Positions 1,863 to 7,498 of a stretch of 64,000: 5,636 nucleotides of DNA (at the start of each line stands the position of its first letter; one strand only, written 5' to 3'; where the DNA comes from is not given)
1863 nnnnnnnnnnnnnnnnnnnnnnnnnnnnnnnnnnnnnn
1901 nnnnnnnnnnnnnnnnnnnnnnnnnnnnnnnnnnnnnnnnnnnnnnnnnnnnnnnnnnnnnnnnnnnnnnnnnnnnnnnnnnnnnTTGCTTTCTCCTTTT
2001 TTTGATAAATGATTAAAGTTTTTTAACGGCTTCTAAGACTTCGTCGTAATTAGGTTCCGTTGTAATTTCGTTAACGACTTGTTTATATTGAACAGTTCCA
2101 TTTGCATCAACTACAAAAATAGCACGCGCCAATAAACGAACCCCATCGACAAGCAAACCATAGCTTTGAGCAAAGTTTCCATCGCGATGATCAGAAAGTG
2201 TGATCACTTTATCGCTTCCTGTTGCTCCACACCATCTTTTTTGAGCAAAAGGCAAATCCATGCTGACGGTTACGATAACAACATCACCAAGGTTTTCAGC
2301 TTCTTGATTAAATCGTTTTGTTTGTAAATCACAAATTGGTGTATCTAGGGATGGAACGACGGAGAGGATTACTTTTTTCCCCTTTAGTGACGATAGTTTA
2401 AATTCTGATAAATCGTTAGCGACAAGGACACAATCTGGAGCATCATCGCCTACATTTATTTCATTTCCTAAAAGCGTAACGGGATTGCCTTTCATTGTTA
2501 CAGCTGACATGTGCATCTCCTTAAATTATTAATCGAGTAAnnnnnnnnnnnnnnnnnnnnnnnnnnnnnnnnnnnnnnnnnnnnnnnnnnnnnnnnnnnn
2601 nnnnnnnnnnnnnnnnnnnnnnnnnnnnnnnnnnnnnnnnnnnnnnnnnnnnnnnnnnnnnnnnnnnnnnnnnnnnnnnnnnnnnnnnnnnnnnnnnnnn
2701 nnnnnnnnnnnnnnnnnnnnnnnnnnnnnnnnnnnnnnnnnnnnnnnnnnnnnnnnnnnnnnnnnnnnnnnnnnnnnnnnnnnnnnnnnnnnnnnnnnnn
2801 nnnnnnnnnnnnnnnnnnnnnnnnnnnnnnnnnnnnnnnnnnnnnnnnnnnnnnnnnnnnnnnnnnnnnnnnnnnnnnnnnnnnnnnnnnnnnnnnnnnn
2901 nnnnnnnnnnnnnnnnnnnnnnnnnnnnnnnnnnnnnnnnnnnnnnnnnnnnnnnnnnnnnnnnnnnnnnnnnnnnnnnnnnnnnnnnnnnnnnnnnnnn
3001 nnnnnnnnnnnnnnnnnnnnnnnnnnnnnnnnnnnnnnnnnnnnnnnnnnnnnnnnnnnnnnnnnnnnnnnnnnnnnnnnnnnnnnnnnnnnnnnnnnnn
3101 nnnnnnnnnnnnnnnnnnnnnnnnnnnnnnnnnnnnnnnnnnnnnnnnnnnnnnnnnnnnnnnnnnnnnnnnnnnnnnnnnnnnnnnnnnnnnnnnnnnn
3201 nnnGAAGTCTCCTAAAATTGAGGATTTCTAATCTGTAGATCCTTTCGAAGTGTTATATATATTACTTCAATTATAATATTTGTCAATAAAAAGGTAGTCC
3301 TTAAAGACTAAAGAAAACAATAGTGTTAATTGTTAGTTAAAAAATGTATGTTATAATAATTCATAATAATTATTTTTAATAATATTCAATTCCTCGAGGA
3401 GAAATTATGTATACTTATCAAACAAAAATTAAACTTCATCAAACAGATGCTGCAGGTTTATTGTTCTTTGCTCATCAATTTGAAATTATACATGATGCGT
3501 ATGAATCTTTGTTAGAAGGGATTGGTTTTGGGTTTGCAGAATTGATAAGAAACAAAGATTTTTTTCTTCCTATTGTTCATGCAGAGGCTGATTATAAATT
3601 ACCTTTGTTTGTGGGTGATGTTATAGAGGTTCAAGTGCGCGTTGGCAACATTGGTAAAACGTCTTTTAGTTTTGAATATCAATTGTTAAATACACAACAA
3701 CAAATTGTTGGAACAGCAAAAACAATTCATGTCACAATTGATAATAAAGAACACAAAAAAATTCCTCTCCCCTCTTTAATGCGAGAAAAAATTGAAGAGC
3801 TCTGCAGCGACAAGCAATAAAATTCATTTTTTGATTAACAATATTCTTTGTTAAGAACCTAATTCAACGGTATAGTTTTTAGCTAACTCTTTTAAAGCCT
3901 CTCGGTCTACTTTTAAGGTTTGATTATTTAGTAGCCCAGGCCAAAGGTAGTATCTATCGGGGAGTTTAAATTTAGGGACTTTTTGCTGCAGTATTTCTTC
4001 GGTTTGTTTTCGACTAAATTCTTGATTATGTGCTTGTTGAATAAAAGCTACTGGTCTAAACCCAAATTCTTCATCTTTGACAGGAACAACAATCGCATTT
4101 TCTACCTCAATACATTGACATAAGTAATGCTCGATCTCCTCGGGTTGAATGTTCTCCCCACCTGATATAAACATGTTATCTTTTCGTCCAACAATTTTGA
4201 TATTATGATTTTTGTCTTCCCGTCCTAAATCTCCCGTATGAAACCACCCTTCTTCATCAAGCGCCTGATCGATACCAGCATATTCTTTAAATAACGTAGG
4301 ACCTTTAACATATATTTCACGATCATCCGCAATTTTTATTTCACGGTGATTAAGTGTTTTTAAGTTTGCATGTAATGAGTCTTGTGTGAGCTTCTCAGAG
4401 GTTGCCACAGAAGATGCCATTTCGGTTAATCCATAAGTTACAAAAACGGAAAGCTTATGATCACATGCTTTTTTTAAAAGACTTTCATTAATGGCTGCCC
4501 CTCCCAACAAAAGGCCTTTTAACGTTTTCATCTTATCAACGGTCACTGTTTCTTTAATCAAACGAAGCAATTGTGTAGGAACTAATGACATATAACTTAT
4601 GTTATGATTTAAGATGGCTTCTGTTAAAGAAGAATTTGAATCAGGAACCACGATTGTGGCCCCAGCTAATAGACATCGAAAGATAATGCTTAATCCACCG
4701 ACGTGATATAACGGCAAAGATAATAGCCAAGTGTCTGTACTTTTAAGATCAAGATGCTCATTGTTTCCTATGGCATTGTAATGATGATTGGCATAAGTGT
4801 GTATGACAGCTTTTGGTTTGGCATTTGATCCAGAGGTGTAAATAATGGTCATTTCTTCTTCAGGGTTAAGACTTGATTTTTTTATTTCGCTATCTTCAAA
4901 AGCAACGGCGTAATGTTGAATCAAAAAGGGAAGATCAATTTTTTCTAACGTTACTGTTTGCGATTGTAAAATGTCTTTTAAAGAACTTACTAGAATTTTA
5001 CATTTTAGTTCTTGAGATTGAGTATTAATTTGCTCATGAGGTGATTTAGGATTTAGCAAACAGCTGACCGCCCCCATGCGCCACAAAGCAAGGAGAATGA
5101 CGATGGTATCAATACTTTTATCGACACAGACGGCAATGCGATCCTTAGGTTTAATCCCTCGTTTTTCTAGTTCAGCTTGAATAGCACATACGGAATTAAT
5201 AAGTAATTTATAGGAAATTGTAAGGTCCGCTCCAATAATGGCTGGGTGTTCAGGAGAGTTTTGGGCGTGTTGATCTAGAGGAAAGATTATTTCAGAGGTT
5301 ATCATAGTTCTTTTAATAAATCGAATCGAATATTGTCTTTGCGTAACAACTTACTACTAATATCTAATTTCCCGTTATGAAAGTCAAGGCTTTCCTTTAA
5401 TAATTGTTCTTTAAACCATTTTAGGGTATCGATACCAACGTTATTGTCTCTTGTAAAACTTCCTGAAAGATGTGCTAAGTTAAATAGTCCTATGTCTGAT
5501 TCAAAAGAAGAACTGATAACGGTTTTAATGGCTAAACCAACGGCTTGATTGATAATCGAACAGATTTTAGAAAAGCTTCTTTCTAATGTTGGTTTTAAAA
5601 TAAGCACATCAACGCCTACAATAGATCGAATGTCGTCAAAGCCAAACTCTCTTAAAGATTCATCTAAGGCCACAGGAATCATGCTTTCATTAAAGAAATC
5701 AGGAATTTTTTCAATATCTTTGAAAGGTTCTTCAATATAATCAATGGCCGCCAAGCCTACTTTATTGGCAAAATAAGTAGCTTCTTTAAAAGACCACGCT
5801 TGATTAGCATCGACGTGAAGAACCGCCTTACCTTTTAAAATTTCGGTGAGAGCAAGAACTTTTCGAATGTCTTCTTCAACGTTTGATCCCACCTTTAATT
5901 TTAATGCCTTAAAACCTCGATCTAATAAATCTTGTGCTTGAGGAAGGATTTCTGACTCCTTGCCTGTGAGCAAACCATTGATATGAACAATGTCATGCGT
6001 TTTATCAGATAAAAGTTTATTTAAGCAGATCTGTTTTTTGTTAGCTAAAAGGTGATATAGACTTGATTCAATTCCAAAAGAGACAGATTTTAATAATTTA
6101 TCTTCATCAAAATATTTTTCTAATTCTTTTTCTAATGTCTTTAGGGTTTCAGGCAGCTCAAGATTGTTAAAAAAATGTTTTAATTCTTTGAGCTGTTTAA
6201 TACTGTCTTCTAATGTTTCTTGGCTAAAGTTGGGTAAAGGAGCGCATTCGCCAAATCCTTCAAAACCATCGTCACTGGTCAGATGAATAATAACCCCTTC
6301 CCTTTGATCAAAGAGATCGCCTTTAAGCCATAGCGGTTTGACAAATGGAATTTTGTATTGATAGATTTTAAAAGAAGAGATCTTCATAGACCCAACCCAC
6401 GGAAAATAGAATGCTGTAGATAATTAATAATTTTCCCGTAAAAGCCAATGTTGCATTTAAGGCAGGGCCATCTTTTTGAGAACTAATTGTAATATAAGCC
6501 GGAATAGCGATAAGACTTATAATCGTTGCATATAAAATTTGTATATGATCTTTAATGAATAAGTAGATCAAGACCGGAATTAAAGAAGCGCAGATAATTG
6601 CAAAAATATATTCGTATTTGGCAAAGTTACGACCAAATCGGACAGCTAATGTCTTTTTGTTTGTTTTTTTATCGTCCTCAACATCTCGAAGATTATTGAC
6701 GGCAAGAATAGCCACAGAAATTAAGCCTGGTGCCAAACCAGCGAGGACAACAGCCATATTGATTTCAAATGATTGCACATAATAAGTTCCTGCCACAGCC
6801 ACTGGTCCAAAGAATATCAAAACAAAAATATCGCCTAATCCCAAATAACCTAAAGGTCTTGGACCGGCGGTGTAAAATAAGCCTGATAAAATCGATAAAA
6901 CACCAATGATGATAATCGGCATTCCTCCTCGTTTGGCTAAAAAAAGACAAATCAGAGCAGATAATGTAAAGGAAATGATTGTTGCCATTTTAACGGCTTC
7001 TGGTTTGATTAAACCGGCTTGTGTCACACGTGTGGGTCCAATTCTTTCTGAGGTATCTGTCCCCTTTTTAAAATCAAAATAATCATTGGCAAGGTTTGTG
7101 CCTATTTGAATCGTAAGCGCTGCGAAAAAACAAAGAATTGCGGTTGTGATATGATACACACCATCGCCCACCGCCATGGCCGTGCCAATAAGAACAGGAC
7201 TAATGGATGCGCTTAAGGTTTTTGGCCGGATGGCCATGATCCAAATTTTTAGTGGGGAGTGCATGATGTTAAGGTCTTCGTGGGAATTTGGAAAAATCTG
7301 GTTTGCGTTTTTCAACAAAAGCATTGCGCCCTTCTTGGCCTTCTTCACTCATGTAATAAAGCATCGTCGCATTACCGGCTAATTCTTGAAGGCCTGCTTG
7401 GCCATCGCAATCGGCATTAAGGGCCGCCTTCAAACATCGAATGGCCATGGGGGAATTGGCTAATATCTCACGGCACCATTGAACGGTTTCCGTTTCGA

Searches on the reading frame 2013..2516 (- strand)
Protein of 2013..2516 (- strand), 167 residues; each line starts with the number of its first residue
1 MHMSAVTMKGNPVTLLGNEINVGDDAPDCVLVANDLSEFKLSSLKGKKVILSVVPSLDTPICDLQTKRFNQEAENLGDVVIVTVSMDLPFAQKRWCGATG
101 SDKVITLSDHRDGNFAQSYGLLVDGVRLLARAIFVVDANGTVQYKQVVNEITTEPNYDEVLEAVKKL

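Call 57: search_protein_families(library=pfam, proteins=[window:2013-2516:-], max_evalue=0.0001)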
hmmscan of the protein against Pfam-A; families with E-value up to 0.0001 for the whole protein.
window:2013-2516:- (167 aa): 2 families
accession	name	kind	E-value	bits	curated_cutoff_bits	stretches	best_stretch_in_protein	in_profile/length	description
PF08534.16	Redoxin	-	2.9e-31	108.7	26.6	1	22-161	2-148/148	Redoxin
PF00578.27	AhpC-TSA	-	1.6e-21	76.9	26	1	22-144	1-123/124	AhpC/TSA family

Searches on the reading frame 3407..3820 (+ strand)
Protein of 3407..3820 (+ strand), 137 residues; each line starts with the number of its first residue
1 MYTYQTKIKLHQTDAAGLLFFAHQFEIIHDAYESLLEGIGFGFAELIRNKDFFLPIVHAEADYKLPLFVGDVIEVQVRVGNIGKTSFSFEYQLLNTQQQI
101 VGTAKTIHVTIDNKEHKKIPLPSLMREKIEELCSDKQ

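Call 57: search_protein_families(library=pfam, proteins=[window:3407-3820:+], max_evalue=0.0001)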
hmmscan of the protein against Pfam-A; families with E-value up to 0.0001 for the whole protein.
window:3407-3820:+ (137 aa): 2 families
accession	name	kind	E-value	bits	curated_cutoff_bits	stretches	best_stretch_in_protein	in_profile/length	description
PF13279.12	4HBT_2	-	6.8e-18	65.7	25.5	1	10-128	3-121/122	Thioesterase-like superfamily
PF03061.28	4HBT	-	1.5e-07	32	20.6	1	35-99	20-76/79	Thioesterase superfamily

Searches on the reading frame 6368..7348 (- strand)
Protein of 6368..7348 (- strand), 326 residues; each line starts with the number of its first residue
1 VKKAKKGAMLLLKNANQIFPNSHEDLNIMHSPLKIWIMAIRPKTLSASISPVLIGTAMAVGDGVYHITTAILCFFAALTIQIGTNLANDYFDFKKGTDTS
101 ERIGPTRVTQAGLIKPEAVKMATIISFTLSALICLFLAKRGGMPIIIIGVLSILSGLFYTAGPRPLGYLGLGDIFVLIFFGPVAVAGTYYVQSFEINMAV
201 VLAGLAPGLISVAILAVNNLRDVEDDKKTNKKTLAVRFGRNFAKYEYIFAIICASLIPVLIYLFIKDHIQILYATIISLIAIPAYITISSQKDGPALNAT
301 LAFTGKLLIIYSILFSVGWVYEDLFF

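Call 57: search_protein_families(library=pfam, proteins=[window:6368-7348:-], max_evalue=0.0001)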
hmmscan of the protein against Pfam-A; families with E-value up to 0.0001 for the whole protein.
window:6368-7348:- (326 aa): 1 family
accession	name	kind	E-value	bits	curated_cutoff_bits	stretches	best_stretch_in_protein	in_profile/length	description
PF01040.23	UbiA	-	4.3e-34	118.4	34.2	1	49-300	2-243/250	UbiA prenyltransferase family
